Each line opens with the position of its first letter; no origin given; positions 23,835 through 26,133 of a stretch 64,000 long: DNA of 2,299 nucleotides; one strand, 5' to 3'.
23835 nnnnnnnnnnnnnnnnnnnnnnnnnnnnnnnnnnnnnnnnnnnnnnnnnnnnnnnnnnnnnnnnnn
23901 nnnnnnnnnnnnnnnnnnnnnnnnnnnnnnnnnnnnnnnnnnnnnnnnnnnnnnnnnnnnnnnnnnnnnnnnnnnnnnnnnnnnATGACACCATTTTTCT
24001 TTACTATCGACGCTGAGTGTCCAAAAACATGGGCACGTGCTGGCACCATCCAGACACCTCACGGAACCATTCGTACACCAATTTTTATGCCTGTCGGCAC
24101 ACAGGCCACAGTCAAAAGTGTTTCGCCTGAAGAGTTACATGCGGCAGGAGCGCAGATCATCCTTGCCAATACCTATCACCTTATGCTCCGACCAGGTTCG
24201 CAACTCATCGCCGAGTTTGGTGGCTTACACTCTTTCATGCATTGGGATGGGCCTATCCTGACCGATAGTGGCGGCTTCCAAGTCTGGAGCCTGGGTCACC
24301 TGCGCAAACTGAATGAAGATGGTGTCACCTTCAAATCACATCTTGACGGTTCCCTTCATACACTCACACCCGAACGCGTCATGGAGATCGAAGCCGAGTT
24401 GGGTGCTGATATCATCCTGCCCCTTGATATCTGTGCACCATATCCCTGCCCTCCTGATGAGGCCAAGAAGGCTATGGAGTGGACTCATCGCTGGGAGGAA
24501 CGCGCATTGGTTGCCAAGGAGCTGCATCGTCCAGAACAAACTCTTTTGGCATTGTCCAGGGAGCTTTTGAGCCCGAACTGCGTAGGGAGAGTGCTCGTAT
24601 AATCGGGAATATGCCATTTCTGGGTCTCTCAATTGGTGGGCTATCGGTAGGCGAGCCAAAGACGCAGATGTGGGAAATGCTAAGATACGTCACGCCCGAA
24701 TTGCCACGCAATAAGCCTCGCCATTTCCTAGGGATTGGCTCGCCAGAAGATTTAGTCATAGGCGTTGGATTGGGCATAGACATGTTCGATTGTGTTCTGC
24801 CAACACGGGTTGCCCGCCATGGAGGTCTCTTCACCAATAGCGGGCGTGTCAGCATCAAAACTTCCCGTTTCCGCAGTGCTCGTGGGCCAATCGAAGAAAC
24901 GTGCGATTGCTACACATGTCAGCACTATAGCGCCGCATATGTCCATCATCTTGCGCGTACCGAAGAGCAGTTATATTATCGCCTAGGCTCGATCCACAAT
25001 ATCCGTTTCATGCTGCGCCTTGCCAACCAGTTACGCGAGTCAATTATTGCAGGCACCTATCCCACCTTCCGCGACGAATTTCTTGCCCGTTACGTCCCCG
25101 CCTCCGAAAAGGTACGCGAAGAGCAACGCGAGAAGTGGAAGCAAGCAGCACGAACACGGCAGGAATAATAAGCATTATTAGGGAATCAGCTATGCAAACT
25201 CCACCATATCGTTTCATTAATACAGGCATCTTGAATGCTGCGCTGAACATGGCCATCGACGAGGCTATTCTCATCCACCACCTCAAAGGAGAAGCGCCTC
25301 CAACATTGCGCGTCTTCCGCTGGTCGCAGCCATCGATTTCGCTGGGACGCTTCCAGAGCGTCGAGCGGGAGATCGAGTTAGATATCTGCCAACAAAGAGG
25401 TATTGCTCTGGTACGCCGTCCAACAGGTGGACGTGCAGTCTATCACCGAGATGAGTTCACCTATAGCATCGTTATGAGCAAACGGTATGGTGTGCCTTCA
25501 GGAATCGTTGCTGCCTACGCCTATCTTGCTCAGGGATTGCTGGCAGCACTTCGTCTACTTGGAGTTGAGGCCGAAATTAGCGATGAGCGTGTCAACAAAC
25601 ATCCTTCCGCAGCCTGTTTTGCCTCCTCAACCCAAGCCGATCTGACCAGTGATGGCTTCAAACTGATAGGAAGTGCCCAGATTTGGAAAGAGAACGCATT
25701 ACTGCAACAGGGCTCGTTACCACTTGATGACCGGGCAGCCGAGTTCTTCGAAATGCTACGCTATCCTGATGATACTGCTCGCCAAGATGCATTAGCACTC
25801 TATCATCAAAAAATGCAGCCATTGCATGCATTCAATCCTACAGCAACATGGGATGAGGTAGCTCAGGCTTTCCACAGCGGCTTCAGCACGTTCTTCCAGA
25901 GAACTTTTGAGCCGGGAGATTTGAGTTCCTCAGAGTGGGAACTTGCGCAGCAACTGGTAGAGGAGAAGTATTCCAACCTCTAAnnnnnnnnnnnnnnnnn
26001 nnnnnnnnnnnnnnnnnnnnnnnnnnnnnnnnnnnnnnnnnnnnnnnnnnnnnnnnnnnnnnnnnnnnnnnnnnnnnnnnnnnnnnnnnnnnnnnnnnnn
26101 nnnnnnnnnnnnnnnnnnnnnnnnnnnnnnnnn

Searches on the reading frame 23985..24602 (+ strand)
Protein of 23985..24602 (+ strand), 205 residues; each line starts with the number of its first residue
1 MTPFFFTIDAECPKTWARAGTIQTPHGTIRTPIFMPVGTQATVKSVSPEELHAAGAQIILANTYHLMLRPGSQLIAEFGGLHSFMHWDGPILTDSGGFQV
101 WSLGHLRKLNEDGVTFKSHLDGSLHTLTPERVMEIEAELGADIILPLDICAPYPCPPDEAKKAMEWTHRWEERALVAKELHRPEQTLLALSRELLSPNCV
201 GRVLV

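Call 26: search_protein_families(library=pfam, proteins=[window:23985-24602:+], max_evalue=0.001)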
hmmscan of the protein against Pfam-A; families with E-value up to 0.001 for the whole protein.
window:23985-24602:+ (205 aa): 1 family
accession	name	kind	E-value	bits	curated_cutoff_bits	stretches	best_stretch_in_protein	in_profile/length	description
PF01702.25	TGT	-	5.3e-71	240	26.3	1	17-188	3-173/357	Queuine tRNA-ribosyltransferase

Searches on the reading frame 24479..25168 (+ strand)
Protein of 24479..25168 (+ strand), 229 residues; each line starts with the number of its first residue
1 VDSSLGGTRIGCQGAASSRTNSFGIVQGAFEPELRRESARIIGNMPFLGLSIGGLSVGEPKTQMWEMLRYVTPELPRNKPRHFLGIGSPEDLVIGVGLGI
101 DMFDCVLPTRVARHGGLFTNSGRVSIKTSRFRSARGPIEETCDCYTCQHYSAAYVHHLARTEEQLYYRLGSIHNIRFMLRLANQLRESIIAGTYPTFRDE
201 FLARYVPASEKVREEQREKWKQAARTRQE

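Call 26: search_protein_families(library=pfam, proteins=[window:24479-25168:+], max_evalue=0.001)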
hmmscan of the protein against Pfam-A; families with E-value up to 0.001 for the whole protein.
window:24479-25168:+ (229 aa): 1 family
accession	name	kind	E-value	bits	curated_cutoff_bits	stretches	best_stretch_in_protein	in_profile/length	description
PF01702.25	TGT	-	4.7e-72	243.5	26.3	1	18-205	168-355/357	Queuine tRNA-ribosyltransferase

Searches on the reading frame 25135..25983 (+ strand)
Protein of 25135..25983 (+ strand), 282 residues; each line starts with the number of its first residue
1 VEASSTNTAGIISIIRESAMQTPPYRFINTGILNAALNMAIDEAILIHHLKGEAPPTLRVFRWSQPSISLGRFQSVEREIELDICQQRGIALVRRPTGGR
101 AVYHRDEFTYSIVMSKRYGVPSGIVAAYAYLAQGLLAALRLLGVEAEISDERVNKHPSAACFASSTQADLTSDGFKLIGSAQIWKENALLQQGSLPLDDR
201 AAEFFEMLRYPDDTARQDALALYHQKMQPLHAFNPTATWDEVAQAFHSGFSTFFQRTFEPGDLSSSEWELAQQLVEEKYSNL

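Call 26: search_protein_families(library=pfam, proteins=[window:25135-25983:+], max_evalue=0.001)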
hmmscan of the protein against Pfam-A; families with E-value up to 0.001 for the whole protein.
window:25135-25983:+ (282 aa): 2 families
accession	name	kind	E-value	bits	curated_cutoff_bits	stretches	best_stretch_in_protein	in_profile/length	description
PF21948.1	LplA-B_cat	-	4.7e-35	121.8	27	1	35-250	2-199/200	Lipoyl protein ligase A/B catalytic domain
PF03099.24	BPL_LplA_LipB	-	1e-10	42.1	21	1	72-195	3-128/133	Biotin/lipoate A/B protein ligase family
